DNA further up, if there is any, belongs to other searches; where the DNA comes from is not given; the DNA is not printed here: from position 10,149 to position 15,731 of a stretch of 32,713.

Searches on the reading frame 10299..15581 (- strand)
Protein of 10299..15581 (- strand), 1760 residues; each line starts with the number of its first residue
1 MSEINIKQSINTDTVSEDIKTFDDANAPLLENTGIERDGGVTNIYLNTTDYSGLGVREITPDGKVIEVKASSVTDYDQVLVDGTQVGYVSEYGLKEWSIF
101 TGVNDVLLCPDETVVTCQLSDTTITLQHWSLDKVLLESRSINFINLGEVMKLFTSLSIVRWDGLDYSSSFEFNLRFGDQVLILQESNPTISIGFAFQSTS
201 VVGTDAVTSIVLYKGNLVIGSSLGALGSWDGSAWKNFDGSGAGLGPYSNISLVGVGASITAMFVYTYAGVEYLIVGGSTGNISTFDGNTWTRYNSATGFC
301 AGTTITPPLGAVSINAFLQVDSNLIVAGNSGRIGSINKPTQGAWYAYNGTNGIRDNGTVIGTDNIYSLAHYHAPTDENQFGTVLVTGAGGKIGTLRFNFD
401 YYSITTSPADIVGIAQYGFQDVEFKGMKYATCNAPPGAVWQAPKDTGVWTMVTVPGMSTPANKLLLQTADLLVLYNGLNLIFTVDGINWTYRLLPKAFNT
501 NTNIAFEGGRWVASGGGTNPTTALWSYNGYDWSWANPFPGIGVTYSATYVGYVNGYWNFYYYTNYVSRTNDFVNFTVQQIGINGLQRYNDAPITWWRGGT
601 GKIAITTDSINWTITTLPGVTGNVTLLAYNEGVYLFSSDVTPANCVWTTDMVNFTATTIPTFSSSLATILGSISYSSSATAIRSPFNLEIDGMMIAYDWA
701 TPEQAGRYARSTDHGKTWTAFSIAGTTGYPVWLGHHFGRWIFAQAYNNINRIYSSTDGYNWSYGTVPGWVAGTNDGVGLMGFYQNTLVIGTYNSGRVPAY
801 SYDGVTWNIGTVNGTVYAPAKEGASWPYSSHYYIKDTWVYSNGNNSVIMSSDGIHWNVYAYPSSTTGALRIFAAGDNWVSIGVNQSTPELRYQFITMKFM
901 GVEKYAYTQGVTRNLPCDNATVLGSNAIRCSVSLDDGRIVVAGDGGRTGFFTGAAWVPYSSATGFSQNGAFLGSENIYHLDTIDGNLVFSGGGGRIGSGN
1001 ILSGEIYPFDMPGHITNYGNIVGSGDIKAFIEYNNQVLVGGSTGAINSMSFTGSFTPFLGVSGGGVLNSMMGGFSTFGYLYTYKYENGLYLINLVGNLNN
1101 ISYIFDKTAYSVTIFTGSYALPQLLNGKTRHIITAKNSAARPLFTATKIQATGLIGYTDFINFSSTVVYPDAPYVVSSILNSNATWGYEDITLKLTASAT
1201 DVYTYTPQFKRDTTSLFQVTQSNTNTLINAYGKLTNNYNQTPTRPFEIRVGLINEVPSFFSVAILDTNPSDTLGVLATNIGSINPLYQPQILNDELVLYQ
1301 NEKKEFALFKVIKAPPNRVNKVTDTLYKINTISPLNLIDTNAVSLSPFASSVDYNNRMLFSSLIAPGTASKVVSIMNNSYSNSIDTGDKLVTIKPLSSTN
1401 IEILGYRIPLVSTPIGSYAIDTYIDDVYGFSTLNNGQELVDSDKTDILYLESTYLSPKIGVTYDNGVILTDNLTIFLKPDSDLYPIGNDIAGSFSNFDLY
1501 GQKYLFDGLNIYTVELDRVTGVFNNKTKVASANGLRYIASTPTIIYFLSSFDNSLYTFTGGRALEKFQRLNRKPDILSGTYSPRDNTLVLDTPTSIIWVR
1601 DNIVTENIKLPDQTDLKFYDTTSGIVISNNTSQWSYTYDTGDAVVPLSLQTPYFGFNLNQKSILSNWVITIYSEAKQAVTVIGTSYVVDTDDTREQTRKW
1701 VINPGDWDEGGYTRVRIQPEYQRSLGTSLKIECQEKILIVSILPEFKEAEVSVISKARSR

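Call 9: search_protein_families(library=pfam, proteins=[window:10299-15581:-], max_evalue=0.01)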
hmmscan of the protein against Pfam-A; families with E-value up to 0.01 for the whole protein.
window:10299-15581:- (1760 aa): 0 families

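Call 87: search_protein_families(library=phrogs, proteins=[window:10299-15581:-], max_evalue=0.01)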
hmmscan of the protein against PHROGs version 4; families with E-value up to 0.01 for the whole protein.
window:10299-15581:- (1760 aa): 0 families

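Call 89: search_solved_structures(query=window:10299-15581:-, max_evalue=1)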
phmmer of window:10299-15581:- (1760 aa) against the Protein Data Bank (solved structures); distinct sequences matched with E-value up to 1: 0.
